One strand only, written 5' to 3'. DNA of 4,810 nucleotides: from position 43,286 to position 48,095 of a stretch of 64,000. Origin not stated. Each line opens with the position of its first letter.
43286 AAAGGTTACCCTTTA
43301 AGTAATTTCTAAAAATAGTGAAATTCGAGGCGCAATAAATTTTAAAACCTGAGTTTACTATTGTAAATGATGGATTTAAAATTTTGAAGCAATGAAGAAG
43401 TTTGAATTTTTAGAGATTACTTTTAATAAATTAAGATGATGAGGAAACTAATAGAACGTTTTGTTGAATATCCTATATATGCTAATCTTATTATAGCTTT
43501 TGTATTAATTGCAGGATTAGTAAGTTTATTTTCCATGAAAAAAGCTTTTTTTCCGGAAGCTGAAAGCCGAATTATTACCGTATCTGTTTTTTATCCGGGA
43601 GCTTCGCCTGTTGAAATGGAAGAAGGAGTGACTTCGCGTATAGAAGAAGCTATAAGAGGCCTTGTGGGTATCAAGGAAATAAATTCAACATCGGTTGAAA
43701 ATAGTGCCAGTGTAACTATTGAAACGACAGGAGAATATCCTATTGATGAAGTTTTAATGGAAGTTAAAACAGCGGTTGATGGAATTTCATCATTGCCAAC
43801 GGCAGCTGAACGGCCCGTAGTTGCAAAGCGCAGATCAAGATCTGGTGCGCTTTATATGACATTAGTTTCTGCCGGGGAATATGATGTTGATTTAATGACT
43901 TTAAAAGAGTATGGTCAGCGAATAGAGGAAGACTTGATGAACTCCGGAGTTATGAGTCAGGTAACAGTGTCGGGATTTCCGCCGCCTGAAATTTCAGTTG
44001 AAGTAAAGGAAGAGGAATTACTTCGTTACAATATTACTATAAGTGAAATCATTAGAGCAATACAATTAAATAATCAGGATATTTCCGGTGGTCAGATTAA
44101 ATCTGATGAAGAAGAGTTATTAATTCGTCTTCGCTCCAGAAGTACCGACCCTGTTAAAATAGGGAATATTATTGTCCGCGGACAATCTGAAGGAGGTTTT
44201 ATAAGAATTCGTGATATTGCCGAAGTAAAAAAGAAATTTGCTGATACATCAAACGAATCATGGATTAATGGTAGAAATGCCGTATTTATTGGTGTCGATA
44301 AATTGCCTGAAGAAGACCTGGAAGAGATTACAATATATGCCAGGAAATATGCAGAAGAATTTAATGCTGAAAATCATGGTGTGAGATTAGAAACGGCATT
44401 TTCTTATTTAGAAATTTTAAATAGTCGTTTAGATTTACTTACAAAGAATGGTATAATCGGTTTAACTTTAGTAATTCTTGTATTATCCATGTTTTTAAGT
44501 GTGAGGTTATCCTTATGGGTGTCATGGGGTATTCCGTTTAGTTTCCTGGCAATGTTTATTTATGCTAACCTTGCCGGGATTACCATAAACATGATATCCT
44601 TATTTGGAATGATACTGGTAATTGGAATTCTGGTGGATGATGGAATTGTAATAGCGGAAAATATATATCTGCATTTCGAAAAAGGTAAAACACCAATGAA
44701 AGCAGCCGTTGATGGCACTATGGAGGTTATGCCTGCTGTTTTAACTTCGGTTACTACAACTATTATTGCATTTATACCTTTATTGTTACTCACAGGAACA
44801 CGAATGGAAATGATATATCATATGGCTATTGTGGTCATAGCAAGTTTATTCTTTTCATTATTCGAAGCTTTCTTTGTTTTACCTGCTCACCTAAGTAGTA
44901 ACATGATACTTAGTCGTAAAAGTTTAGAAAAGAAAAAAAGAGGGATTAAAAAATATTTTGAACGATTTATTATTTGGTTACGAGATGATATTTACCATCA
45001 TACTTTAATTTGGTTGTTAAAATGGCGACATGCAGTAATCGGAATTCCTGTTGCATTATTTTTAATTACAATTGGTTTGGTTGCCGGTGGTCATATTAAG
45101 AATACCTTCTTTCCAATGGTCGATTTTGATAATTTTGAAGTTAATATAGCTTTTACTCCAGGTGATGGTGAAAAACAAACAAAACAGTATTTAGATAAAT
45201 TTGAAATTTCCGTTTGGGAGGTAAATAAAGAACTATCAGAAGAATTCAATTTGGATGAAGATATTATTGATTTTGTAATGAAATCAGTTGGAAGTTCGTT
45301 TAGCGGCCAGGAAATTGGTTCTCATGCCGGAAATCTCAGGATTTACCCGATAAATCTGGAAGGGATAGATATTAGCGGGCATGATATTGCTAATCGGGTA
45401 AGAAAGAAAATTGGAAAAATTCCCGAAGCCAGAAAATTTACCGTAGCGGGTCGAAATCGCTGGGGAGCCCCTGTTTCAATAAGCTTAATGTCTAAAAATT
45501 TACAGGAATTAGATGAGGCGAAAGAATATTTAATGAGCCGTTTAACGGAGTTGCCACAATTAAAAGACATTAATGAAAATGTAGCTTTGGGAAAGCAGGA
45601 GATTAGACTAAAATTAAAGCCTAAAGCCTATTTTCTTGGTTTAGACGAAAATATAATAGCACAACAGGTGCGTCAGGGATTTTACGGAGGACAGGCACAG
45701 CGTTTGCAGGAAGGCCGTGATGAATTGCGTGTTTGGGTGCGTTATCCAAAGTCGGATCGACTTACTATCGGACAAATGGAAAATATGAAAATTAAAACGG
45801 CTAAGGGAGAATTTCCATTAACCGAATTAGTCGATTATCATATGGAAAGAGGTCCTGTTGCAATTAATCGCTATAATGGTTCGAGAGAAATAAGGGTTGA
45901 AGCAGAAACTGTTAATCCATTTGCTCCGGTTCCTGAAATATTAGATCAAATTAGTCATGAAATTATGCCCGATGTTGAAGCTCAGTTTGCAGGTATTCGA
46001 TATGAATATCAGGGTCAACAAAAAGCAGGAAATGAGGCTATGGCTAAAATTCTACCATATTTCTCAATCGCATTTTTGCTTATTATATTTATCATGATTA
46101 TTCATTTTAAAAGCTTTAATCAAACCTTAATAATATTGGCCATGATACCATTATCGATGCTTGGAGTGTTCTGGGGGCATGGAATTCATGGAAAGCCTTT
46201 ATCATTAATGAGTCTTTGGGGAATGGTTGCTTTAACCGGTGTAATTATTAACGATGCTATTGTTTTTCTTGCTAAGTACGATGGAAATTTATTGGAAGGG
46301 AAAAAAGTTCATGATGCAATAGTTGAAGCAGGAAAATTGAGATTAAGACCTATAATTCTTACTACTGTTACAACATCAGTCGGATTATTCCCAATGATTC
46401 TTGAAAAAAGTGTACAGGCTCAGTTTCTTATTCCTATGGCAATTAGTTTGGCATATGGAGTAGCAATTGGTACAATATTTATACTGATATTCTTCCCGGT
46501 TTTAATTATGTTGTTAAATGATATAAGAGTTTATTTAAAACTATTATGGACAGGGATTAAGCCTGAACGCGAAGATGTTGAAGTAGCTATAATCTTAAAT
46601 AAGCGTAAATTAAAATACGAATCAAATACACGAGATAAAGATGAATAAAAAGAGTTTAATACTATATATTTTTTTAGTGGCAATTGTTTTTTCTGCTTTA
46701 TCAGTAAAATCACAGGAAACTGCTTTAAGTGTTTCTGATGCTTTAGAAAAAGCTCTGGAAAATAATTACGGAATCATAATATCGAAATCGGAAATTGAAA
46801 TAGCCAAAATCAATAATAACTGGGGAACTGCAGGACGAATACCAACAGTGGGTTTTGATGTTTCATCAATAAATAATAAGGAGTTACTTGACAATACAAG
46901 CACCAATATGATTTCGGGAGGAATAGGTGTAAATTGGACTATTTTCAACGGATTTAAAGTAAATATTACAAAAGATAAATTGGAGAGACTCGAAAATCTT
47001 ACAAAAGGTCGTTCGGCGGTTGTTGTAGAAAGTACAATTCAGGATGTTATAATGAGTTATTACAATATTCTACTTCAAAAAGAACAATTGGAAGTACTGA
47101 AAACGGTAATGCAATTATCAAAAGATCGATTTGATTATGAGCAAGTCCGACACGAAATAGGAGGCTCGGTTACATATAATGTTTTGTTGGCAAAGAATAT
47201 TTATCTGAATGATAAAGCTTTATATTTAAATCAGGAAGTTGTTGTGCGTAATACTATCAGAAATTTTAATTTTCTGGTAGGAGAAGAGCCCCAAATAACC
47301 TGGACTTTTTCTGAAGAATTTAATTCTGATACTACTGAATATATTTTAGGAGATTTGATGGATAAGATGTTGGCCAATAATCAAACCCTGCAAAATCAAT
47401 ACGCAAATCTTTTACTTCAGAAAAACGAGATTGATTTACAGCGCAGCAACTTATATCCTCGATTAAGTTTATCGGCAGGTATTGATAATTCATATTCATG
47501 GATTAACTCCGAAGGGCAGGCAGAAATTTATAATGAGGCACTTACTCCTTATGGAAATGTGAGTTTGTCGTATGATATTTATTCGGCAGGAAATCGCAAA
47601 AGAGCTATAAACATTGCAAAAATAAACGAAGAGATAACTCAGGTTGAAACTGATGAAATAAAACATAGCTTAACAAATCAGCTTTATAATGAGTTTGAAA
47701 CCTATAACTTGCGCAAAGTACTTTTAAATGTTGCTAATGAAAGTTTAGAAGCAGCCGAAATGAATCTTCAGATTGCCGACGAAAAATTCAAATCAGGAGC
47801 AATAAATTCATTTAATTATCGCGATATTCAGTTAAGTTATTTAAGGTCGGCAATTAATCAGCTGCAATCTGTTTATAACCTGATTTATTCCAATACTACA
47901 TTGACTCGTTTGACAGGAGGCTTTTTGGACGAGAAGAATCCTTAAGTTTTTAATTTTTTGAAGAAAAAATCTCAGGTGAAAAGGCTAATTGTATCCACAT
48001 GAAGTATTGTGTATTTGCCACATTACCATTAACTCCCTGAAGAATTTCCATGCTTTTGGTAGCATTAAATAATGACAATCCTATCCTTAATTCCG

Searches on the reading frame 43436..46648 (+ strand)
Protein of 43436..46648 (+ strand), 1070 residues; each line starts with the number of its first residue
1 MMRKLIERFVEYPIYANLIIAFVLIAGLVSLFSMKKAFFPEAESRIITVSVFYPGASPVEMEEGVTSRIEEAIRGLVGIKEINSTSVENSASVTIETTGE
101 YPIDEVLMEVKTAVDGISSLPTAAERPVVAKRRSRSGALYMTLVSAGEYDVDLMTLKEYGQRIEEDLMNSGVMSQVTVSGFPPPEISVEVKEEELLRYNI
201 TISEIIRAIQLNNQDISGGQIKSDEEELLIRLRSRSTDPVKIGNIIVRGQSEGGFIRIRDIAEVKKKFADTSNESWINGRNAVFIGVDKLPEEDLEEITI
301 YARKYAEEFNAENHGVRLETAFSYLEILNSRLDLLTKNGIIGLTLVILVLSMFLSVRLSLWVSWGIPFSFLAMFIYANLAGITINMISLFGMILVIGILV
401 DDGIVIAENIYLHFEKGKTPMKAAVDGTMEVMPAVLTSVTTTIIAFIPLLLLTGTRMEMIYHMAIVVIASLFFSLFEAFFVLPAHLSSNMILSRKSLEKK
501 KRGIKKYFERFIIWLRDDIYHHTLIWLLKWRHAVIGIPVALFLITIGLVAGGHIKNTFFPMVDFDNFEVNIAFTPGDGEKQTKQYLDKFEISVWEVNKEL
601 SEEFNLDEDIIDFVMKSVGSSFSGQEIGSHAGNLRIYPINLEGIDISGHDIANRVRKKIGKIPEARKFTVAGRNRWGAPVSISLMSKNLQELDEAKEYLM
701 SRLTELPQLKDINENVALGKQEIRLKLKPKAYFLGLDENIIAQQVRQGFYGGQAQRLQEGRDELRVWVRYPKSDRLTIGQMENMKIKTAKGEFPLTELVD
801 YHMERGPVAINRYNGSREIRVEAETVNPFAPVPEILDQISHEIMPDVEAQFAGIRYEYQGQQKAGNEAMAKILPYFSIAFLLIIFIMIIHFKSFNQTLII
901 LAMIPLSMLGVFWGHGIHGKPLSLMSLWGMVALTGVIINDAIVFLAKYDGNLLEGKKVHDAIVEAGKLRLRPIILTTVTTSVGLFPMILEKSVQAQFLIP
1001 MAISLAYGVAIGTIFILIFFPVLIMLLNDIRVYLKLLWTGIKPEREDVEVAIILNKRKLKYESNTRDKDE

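Call 32: search_protein_families(library=pfam, proteins=[window:43436-46648:+], max_evalue=0.000001)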
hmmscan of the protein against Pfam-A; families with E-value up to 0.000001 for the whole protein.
window:43436-46648:+ (1070 aa): 2 families
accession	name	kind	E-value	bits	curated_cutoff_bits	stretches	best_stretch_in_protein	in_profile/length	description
PF00873.25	ACR_tran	-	6.3e-159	531.1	28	1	6-1027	2-1020/1021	AcrB/AcrD/AcrF family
PF03176.21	MMPL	-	5.6e-11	42.4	20.5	0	834-1028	112-303/333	MMPL family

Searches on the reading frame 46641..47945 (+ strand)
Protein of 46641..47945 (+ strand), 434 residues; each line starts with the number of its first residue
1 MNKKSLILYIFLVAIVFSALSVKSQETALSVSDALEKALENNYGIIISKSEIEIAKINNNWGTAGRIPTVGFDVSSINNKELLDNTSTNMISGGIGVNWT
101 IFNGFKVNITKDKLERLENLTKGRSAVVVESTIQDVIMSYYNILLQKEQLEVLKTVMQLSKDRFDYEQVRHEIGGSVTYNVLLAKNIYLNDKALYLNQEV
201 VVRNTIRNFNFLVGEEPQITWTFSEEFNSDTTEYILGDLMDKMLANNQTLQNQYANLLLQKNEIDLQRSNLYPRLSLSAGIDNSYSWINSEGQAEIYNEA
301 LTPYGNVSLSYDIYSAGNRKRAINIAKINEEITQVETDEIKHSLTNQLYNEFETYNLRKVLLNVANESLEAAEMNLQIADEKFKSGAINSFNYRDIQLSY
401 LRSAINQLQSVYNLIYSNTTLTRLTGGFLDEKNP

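Call 32: search_protein_families(library=pfam, proteins=[window:46641-47945:+], max_evalue=0.000001)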
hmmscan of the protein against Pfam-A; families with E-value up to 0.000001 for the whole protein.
window:46641-47945:+ (434 aa): 1 family
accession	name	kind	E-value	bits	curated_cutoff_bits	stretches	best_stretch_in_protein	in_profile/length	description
PF02321.23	OEP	-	6e-46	157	22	2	238-426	3-187/187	Outer membrane efflux protein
